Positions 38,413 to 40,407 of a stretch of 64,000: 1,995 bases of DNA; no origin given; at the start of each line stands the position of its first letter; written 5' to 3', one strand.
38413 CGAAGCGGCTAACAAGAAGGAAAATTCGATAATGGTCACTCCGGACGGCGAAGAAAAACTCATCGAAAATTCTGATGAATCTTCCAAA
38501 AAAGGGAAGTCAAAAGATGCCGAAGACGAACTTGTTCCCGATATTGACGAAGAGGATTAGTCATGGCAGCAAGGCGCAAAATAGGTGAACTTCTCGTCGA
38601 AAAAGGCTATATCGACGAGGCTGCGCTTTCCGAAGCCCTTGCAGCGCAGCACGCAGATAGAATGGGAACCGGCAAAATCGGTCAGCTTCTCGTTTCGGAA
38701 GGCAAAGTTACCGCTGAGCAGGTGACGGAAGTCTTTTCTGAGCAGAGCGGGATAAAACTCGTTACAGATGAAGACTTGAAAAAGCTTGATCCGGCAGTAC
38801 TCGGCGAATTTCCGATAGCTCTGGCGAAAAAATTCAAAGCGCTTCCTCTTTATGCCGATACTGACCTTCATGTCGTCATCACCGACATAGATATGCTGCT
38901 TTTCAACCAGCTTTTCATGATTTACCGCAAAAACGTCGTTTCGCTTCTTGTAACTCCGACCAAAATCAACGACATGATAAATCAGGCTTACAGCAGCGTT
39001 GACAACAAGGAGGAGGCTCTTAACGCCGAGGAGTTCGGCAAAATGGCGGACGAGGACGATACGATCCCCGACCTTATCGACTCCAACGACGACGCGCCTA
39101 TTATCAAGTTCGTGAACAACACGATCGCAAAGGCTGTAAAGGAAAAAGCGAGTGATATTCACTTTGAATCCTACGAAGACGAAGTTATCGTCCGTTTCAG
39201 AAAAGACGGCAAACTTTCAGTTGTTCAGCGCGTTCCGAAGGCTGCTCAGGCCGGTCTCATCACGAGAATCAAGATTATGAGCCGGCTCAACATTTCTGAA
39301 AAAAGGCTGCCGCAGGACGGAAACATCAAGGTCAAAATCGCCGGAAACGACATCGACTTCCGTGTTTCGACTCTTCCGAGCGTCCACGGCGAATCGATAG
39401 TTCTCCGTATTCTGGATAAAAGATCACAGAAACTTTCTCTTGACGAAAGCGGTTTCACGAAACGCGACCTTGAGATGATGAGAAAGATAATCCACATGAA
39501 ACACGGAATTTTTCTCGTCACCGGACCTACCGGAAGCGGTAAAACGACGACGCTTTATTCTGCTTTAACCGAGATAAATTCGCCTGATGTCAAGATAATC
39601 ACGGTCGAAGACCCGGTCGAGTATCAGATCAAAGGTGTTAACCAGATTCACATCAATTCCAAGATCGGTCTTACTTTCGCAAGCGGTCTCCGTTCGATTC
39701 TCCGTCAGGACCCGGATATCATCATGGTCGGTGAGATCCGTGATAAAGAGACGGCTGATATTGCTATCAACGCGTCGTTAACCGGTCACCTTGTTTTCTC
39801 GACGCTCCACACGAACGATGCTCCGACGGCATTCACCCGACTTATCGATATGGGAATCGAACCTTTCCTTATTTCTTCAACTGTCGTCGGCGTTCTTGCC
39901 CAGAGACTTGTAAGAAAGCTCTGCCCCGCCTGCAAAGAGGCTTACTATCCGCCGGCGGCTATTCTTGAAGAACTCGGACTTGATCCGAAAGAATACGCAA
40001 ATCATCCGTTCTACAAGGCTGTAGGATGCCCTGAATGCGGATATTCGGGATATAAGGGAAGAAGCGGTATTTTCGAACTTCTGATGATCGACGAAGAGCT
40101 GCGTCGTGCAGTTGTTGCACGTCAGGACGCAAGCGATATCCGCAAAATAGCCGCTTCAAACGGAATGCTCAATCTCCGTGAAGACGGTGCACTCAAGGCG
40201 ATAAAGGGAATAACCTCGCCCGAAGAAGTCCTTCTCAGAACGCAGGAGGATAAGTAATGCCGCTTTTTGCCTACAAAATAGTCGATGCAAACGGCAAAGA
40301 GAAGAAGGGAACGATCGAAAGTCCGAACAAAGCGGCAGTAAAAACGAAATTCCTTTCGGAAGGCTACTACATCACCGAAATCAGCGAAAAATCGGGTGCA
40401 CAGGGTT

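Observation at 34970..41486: T2SS-like gspCDEF core without pseudopilin genes, with an ATPase carrying a textbook tandem MshEN c-di-GMP receptor domain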

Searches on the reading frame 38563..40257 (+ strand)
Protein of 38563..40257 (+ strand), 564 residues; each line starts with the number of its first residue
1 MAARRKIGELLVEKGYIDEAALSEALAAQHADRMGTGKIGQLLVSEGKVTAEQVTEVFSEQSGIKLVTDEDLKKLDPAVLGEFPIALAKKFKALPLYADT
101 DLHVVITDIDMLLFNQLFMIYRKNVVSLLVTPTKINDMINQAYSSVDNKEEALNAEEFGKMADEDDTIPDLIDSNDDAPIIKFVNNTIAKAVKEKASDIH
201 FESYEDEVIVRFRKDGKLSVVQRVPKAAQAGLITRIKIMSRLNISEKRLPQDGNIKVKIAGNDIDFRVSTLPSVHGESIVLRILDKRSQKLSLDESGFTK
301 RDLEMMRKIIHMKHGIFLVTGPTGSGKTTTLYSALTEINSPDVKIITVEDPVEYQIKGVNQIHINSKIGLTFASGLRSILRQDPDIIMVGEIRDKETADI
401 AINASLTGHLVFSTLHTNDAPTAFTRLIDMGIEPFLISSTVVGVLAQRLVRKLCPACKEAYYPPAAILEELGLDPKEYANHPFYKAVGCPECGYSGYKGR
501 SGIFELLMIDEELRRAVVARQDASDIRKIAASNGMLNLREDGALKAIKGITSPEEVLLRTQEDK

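Call 7: search_protein_families(library=pfam, proteins=[window:38563-40257:+], max_evalue=0.01)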
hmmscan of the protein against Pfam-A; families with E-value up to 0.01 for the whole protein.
window:38563-40257:+ (564 aa): 10 families
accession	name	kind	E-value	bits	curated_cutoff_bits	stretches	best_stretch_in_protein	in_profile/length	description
PF00437.27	T2SSE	-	1.9e-142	474.8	24.9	1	174-557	2-369/370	Type II/IV secretion system protein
PF05157.20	MshEN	-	1.4e-07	31.8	23.1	1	68-146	6-87/90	MshEN domain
PF25199.1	nSTAND_NTPase5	-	0.00017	21.9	34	1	313-354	40-82/145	Novel STAND NTPase 5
PF13401.12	AAA_22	-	0.0012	19.6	27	1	313-355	4-46/130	AAA domain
PF13191.12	AAA_16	-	0.002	19.1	32.6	1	314-428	24-124/167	AAA ATPase domain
PF13476.12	AAA_23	-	0.0029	18.7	27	1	310-331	15-36/201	AAA domain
PF13604.12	AAA_30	-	0.0035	17.5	27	1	304-336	8-40/191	AAA domain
PF13555.12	AAA_29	-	0.004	17.3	27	1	310-331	17-39/61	P-loop containing region of AAA domain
PF20720.3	nSTAND3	-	0.0072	16.5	27.2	0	312-353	15-56/155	Novel STAND NTPase 3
PF01580.24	FtsK_SpoIIIE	-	0.0097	15.8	24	0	309-346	35-75/221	FtsK/SpoIIIE family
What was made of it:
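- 38746..39003 (+): MshEN C-terminal alpha/beta subdomain, residues about 62-147, equivalent to the GspE N1 domain that docks on GspL. Pfam PF05157 matches residues 68-146 (call 7).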

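Call 11: search_solved_structures(query=window:38563-40257:+, show_alignments=3)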
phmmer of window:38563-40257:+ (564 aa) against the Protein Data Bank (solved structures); distinct sequences matched with E-value up to 0.001: 40.
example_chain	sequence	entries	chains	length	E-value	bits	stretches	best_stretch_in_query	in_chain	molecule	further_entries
6f8l_G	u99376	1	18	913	5.3e-139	467.5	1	5-562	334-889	Type IV pilus assembly protein PilF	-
5zfr_A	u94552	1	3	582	1.6e-129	436.2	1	5-561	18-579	Type IV pilus biogenesis ATPase PilB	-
1p9r_A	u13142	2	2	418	4.9e-128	431.3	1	154-558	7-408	General secretion pathway protein E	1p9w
4ksr_A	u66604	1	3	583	1.3e-127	430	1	158-564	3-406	Type II secretion system protein E, Hemolysin-coregulated protein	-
6olj_C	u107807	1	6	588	1.4e-127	429.8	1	5-561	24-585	Type IV pilus biogenesis ATPase PilB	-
5tsg_B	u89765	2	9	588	1.8e-127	429.5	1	5-561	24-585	Type IV pilus biogenesis ATPase PilB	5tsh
4kss_A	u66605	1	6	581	2.4e-127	429.1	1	158-562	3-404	Type II secretion system protein E, hemolysin-coregulated protein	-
3jc8_Ba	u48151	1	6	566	7.2e-127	427.5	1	6-563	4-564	Type IV-A pilus assembly ATPase PilB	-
4pht_A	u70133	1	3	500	2.8e-125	422.3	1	150-562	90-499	General secretory pathway protein E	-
5oiu_A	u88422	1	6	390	2.6e-122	412.5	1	176-561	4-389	Type IV pilus assembly protein PilF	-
6ejf_A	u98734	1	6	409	7.5e-122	410.9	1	182-562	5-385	Type IV pilus assembly protein PilF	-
5it5_F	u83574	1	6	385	8.6e-122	410.7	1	182-561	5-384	ATP binding motif-containing protein PilF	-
8dze_A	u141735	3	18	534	1.3e-38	136.3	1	176-549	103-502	BfpD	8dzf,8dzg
5fl3_A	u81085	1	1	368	1.9e-33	119.2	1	191-452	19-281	PILI RETRACTION PROTEIN PILT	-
2ewv_A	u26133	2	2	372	3.1e-32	115.3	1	295-454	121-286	twitching motility protein PilT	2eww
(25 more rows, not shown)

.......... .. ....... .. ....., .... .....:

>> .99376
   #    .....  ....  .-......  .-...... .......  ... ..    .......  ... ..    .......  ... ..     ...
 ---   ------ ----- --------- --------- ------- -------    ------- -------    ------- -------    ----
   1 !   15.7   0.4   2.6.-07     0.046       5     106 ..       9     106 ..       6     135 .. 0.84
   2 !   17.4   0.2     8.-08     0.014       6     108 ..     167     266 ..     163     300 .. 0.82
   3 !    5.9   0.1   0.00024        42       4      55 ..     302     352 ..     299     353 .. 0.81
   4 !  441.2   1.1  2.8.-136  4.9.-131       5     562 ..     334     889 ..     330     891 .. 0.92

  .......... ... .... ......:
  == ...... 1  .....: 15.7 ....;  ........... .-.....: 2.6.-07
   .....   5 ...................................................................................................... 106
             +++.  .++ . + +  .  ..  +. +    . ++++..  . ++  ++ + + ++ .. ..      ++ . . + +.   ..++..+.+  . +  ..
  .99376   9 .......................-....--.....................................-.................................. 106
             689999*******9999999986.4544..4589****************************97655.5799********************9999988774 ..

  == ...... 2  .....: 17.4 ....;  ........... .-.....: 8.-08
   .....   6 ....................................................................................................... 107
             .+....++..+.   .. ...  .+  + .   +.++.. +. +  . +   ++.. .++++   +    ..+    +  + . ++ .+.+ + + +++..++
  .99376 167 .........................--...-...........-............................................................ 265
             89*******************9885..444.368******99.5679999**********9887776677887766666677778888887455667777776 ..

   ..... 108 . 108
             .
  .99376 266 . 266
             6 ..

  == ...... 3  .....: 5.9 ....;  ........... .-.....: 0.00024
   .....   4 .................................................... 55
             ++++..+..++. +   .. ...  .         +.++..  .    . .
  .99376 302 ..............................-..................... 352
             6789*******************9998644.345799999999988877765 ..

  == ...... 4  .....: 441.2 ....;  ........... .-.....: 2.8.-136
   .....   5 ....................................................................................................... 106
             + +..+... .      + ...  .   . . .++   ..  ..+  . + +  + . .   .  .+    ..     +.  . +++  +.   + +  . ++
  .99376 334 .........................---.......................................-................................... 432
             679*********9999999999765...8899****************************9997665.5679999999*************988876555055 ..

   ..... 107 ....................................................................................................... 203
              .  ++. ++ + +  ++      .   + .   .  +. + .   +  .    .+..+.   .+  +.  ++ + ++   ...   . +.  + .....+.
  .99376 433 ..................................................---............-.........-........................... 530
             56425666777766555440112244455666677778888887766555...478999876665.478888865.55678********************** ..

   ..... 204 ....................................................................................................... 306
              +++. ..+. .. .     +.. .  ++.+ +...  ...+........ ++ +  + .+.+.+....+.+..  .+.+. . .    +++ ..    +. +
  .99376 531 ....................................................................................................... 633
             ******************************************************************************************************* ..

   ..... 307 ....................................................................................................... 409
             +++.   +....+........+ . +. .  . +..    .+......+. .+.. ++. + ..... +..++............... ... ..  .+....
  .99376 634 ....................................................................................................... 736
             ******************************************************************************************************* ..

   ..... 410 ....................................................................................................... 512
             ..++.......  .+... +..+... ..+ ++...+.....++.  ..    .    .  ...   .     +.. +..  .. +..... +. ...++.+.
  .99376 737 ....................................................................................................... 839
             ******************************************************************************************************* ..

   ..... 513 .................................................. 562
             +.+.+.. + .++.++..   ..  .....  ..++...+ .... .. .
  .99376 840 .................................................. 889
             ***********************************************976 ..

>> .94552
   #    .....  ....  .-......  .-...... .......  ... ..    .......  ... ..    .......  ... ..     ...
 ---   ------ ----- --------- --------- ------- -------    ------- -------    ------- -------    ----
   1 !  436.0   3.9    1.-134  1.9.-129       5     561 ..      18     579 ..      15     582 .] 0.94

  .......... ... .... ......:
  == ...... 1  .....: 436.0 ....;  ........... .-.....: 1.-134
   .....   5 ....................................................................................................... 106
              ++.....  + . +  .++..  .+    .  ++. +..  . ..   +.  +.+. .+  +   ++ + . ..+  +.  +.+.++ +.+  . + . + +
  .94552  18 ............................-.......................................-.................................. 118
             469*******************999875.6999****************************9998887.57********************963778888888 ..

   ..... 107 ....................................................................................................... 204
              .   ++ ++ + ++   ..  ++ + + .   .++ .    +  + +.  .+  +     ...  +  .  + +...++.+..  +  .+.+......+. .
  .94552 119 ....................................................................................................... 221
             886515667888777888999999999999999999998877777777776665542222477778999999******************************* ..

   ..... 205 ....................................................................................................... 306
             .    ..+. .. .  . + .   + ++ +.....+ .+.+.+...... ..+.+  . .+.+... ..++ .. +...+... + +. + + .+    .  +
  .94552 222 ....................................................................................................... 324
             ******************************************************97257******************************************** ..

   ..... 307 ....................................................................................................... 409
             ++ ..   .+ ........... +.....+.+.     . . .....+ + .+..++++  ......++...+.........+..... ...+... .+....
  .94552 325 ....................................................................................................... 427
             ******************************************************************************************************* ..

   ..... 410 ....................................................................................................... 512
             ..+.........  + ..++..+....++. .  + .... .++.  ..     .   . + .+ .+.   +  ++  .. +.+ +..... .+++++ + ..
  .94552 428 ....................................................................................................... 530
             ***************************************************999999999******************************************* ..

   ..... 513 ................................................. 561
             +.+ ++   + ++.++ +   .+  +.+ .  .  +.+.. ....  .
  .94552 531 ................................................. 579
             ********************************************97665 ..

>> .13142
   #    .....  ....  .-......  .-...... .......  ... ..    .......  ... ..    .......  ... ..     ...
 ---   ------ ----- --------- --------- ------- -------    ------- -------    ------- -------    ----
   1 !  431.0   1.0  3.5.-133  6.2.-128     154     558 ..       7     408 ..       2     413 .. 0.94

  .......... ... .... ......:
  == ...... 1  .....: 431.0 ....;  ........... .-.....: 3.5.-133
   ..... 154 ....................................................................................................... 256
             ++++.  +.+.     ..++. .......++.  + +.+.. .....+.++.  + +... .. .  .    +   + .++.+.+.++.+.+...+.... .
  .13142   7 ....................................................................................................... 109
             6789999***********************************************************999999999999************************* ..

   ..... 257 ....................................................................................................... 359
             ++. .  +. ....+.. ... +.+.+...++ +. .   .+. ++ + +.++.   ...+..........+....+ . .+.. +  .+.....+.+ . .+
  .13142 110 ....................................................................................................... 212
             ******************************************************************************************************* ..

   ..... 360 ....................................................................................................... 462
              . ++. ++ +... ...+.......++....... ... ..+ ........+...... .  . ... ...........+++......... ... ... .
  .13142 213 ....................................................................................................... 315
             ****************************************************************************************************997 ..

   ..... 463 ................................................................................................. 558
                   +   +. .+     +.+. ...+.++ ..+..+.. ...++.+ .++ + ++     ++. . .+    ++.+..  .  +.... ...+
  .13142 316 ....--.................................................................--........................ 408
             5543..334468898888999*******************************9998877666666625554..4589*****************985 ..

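Call 12: search_protein_families(library=ncbifam, proteins=[window:38563-40257:+], max_evalue=0.001)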
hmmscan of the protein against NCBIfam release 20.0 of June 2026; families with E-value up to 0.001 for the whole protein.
window:38563-40257:+ (564 aa): 22 families
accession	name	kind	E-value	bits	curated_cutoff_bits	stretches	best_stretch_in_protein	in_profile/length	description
TIGR02533.1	type_II_gspE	equivalog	1.9e-188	627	630.25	1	82-558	3-484/486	type II secretion system ATPase GspE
TIGR02538.1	type_IV_pilB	equivalog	4.3e-177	590.1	675.65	1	6-561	1-563/564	type IV-A pilus assembly ATPase PilB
NF053534.1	T4PilAsmATPsTfpB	equivalog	1.4e-140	469.5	850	1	45-557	59-579/584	type IV pilus assembly ATPase TfpB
NF007755.0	PRK10436.1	equivalog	1.1e-133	446.3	617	1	132-557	60-456/465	type II secretion system protein GspE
NF041000.1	ATPase_ComGA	equivalog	7.7e-84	280.8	300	1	186-451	2-266/267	competence type IV pilus ATPase ComGA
TIGR01420.1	pilT_fam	subfamily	4.6e-53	180.6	319.1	1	185-452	3-270/343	PilT/PilU family type 4a pilus ATPase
TIGR02525.1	plasmid_TraJ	equivalog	1.4e-27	96.7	368.3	1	311-430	146-272/372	plasmid transfer ATPase TraJ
TIGR02524.1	dot_icm_DotB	equivalog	8.6e-22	77.8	463.3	1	309-429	129-258/358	Dot/Icm type IV secretion system ATPase DotB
TIGR02782.1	TrbB_P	equivalog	3.4e-19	69.2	304.55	1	297-428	120-253/303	P-type conjugative transfer ATPase TrbB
TIGR03819.1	heli_sec_ATPase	hypoth_equivalog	2.6e-18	66.3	373.15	1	271-432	134-302/340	TadA family conjugal transfer-associated ATPase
TIGR02788.1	VirB11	equivalog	5.1e-18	65.1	249.95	1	301-431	132-266/308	P-type DNA transfer ATPase VirB11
NF058587.1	archaellum_moto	equivalog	2.4e-17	62.9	550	1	312-432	274-398/527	archaellum flagellar ATPase motor FlaI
NF010469.0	PRK13894.1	subfamily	7.4e-17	61.7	508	1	298-428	134-265/320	conjugal transfer ATPase TrbB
NF010407.0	PRK13833.1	subfamily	7.3e-16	58.5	499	1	295-431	126-263/323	conjugal transfer protein TrbB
NF053729.1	c-di-GMP_motif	domain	5e-13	48.6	38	1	6-61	1-53/53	cyclic di-GMP-binding domain-containing protein, MshE-related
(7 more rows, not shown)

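Call 13: find_encoding_contigs(protein=window:38563-40257:+, flank=10000, max_places=6)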
Protein window:38563-40257:+ (564 aa): 24 contigs read that carry it; 6 places shown.
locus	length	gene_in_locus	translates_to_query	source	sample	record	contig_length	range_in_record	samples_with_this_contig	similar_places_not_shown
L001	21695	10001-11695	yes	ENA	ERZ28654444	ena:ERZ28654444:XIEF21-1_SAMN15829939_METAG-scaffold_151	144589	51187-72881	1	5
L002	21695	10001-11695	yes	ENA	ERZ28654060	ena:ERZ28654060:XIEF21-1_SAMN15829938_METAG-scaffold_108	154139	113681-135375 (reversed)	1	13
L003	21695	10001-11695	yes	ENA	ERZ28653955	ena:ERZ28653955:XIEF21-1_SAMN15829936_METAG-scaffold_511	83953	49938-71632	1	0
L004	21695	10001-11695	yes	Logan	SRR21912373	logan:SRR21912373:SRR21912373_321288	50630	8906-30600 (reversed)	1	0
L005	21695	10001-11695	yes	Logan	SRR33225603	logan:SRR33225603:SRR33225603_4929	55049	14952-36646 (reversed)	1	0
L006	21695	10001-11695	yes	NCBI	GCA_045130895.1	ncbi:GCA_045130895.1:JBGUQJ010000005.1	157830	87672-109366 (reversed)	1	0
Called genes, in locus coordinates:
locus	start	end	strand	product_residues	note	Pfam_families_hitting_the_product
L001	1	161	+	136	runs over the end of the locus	PF02472:ExbD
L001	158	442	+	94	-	-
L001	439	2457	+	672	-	PF00990:GGDEF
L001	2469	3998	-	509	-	PF10150:RNase_E_G, PF20833:RNase_E_G_Thio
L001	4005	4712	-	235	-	PF00753:Lactamase_B (weak), PF23023:Anti-Pycsar_Apyc1, PF02112:PDEase_II (weak), PF12706:Lactamase_B_2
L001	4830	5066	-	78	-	PF01106:NifU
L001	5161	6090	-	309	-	PF01699:Na_Ca_ex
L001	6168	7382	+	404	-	-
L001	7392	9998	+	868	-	PF21305:type_II_gspD_N0, PF03958:Secretin_N, PF00263:Secretin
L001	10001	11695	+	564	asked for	PF05157:MshEN (weak), PF00437:T2SSE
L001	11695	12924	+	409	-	PF28597:T2SSF_N, PF00482:T2SSF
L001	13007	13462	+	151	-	PF01668:SmpB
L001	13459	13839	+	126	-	PF02021:UPF0102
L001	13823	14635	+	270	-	PF00590:TP_methylase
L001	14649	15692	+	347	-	-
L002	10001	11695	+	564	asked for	PF05157:MshEN (weak), PF00437:T2SSE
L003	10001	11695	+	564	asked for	PF05157:MshEN (weak), PF00437:T2SSE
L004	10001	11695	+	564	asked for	PF05157:MshEN (weak), PF00437:T2SSE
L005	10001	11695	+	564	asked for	PF05157:MshEN (weak), PF00437:T2SSE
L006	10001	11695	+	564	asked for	PF05157:MshEN (weak), PF00437:T2SSE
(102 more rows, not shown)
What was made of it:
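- Checked: The six places returned, from six separate assemblies with contigs of 50-157 kb, show the same order (call 13).
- The window's order is reproduced in the six assemblies returned (call 13). The six assemblies returned, from different samples and assemblers, give gspF-smpB on contigs of 50-157 kb (call 13).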
